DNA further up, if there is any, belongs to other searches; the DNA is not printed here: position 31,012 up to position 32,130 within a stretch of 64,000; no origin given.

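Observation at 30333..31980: Low-GC two-gene island: NERD-like PD-(D/E)xK nuclease plus an uncharacterised coupled partner, a candidate novel defence module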

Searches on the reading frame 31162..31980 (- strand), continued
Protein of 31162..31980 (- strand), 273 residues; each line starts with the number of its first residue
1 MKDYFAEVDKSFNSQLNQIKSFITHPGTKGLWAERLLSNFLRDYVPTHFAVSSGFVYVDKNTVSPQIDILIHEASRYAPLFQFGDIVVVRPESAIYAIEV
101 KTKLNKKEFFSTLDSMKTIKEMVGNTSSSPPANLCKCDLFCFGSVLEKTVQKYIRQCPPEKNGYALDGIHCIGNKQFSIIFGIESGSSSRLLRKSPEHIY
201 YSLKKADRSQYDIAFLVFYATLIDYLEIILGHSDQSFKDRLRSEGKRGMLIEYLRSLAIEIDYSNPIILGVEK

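Call 75: list_cluster_members(proteins=[window:31162-31980:-, window:30336-31157:-, P0003, P0009, P0010, P0013, P0014, P0017, P0019, P0021])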
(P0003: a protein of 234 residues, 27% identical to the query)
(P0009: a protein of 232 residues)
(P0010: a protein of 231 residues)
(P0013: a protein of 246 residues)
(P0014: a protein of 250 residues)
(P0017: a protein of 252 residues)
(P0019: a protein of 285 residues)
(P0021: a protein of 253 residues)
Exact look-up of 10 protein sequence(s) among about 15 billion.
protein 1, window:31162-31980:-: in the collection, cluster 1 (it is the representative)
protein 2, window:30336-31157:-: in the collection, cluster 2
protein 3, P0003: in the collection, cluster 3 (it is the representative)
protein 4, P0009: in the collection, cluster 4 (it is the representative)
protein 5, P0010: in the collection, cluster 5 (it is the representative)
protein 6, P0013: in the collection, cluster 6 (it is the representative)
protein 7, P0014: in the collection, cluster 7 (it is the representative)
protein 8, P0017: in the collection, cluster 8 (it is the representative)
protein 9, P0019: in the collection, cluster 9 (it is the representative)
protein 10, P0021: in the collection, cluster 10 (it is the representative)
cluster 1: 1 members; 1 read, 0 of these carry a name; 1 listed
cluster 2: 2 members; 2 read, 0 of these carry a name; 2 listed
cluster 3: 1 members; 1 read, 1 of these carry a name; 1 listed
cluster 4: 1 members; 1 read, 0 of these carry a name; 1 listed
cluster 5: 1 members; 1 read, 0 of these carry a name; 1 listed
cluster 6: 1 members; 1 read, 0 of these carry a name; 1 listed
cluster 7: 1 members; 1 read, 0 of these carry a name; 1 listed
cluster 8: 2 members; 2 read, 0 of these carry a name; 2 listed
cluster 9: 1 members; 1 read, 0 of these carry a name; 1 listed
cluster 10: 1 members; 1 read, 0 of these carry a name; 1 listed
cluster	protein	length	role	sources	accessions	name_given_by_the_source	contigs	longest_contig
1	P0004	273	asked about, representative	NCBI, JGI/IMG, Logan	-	-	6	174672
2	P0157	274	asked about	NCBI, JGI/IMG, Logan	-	-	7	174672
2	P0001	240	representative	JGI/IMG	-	-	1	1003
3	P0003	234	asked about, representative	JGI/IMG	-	hypothetical protein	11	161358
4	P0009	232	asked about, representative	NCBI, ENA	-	-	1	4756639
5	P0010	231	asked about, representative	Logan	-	-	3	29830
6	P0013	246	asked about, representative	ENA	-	-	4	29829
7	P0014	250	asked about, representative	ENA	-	-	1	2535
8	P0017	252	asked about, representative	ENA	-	-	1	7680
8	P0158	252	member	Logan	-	-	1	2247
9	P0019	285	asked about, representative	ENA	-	-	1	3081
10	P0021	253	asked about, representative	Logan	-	-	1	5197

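Call 77: search_dna_similar(query=window:31162-31980:-, collection=phages, mode=protein, max_evalue=0.001, max_rows=15)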
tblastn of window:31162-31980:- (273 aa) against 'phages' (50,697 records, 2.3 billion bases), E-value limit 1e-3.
No match.

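Call 79: search_dna_similar(query=window:31162-31980:-, collection=plasmids, mode=protein, max_evalue=0.001, max_rows=15)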
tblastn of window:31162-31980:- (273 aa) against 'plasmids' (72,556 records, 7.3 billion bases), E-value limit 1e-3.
Records with a match: 69; places in all: 69; records where one place covers at least 80% of the query: 0.
Best place of each record, by identity: <60% 69.
By first word of the organism name: Xanthomonas 20; Rhizobium 13; Sinorhizobium 6; Acinetobacter 4; Agrobacterium 4; Bacillus 3; Vibrio 3; Rhodococcus 3; Aliarcobacter 2; Nostoc 1; and 10 more.
By predicted mobility (MOB-suite, as given by PLSDB): conjugative 26; mobilizable 25; non-mobilizable 18.
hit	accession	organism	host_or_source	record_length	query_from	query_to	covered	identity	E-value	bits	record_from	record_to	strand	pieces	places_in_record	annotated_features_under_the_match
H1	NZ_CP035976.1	Bacillus mycoides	cell culture,soil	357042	3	144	52%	30.3%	3e-10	67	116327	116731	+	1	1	DUF6602 domain-containing protein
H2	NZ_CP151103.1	Nostoc sp. UHCC 0302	isolated culture,lake sediment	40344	3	136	49%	31.7%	4e-9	64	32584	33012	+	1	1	hypothetical protein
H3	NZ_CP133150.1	Sinorhizobium chiapasense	Acaciella angustissima,cell culture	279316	5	159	57%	24.7%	4e-4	49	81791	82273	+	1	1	istB: IS21-like element helper ATPase IstB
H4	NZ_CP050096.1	Rhizobium leguminosarum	Trifolium pratense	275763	1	160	59%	23.6%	2e-6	56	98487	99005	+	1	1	DUF6602 domain-containing protein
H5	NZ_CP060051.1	Klebsiella pneumoniae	Homo sapiens,rectal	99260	8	122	42%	32.8%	4e-5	52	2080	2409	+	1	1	DUF6602 domain-containing protein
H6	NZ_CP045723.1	Pantoea eucalypti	eucalypti of Eucalyptus,cell ...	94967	8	120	41%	33.3%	3e-6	56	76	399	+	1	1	DUF6602 domain-containing protein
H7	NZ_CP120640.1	Rhizobium sp. 32-5/1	Vicia cracca,cell cilture,root nodule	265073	15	123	40%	33.9%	9e-11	69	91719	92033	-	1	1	DUF6602 domain-containing protein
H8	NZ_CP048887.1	Priestia megaterium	culture,agricultural soil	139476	4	110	39%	33.9%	3e-7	59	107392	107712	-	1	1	DUF6602 domain-containing protein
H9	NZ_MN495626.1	Acinetobacter baumannii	-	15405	1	122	45%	29.5%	8e-6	54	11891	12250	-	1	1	DUF6602 domain-containing protein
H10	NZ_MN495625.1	Acinetobacter baumannii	-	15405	1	122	45%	29.5%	8e-6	54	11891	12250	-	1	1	DUF6602 domain-containing protein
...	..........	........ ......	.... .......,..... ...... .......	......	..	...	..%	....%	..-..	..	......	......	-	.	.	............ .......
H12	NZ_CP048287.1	Paenibacillus rhizovicinus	cell culture,rhizosphere soil of tomato ...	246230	7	122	42%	30.8%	1e-6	57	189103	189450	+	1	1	DUF6602 domain-containing protein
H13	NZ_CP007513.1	Bacillus bombysepticus str. Wang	separated from the corpses of silkworms ...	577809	10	122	41%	31.3%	1e-5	54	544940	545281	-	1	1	DUF6602 domain-containing protein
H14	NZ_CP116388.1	Acinetobacter baumannii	Homo sapiens,wound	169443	5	107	38%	33.0%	4e-6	55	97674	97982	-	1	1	DUF6602 domain-containing protein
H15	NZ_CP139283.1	Acinetobacter pittii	Homo sapiens,Catheter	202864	5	107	38%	33.0%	4e-6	55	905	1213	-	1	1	DUF6602 domain-containing protein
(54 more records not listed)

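Call 81: get_annotated_region(hit=H1, flank=4000)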
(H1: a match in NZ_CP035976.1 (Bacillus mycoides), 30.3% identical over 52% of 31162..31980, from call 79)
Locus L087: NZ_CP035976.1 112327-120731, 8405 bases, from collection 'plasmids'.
description: Bacillus mycoides strain BPN102 plasmid p357
organism: Bacillus mycoides (NCBI taxid 1405)
taxonomy: Bacteria; Bacillota; Bacilli; Bacillales; Bacillaceae; Bacillus; Bacillus mycoides
host: -; source: cell culture,soil; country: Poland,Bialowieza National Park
typing (MOB-suite, as given by PLSDB): non-mobilizable; replicon rep_cluster_164
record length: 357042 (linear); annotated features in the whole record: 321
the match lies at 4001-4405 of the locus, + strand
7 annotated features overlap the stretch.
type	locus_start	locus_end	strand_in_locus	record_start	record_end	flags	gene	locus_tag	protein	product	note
CDS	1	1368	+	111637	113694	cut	brxL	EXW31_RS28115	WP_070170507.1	protease Lon-related BREX system protein BrxL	GO:0008150 - biological_process [Evidence IEA]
CDS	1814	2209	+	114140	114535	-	-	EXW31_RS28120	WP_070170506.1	hypothetical protein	-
CDS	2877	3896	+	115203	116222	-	-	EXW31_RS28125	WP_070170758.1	restriction endonuclease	GO:0009307 - DNA restriction-modification system [Evidence IEA]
CDS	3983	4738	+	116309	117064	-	-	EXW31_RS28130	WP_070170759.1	DUF6602 domain-containing protein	-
CDS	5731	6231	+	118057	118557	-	-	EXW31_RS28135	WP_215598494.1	hypothetical protein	-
CDS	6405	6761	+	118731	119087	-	-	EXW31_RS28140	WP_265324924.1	DUF4263 domain-containing protein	-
CDS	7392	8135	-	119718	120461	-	-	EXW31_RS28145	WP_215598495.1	hypothetical protein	-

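Call 82: get_annotated_region(hit=H7, flank=4000)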
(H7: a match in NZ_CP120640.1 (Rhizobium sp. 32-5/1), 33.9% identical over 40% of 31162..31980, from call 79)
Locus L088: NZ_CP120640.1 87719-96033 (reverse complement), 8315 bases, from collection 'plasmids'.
description: Rhizobium sp. 32-5/1 plasmid unnamed2, complete sequence
organism: Rhizobium sp. 32-5/1 (NCBI taxid 3019602)
taxonomy: Bacteria; Pseudomonadota; Alphaproteobacteria; Hyphomicrobiales; Rhizobiaceae; Rhizobium; Rhizobium sp. 32-5/1
host: -; source: Vicia cracca,cell cilture,root nodule; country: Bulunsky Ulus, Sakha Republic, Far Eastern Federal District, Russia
typing (MOB-suite, as given by PLSDB): conjugative; replicon rep_cluster_592; relaxase MOBQ; mating-pair formation MPF_T
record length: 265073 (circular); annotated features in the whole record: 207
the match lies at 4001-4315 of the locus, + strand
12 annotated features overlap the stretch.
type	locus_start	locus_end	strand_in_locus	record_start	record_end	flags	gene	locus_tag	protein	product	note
CDS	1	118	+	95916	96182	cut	-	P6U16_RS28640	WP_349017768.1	DUF6791 domain-containing protein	-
CDS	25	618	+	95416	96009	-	-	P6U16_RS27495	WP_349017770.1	DUF6791 domain-containing protein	-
CDS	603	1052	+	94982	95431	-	-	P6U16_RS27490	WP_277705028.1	hypothetical protein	-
CDS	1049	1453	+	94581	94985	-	-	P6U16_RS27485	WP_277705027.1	DUF6527 family protein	-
CDS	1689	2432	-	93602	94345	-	-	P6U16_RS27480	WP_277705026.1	hypothetical protein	-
CDS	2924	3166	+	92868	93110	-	-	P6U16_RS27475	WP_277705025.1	hypothetical protein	-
CDS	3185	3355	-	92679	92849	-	-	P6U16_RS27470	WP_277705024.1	hypothetical protein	-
CDS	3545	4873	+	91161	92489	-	-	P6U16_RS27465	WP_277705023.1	DUF6602 domain-containing protein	-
CDS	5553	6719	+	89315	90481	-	-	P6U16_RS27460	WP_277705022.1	hypothetical protein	-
CDS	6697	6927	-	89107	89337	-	-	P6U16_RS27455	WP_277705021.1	hypothetical protein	-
CDS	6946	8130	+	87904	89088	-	-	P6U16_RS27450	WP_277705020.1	hypothetical protein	-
CDS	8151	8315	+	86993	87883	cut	-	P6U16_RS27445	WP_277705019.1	hypothetical protein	-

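Call 83: get_annotated_region(hit=H5, flank=4000)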
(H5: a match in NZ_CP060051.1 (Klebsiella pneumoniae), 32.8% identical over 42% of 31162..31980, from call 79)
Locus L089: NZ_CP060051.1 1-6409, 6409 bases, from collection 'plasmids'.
description: Klebsiella pneumoniae strain NICU_2_P7 plasmid unnamed2, complete sequence
organism: Klebsiella pneumoniae (NCBI taxid 573)
taxonomy: Bacteria; Pseudomonadota; Gammaproteobacteria; Enterobacterales; Enterobacteriaceae; Klebsiella; Klebsiella pneumoniae
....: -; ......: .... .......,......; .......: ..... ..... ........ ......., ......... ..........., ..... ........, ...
typing (MOB-suite, as given by PLSDB): conjugative; replicon IncFIA,IncFII,rep_cluster_2183; relaxase MOBF,MOBF; mating-pair formation MPF_F
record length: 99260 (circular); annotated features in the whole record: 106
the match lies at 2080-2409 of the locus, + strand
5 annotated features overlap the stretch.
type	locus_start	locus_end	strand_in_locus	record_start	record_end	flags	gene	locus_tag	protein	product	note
CDS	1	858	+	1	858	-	repA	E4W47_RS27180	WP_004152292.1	incFII family plasmid replication initiator RepA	GO:0006276 - plasmid maintenance [Evidence IEA]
CDS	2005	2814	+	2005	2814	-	-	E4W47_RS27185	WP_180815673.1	DUF6602 domain-containing protein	-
CDS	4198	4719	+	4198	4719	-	-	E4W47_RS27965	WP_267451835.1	DUF4157 domain-containing protein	-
CDS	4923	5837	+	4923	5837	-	-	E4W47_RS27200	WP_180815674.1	J domain-containing protein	GO:0006457 - protein folding [Evidence IEA]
CDS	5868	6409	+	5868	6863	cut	-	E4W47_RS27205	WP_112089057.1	hypothetical protein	-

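Call 93: find_related_loci(query=A2, collection=viral_contigs, flank=8000)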
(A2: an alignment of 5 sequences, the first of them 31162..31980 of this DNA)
Query A2 (273 aa) in viral_contigs; peptide patterns used: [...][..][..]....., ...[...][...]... (x = any residue, [..] = any of these).
47 stretches matched a pattern, but none encodes a relative of the query by tblastn (E <= 1e-3).
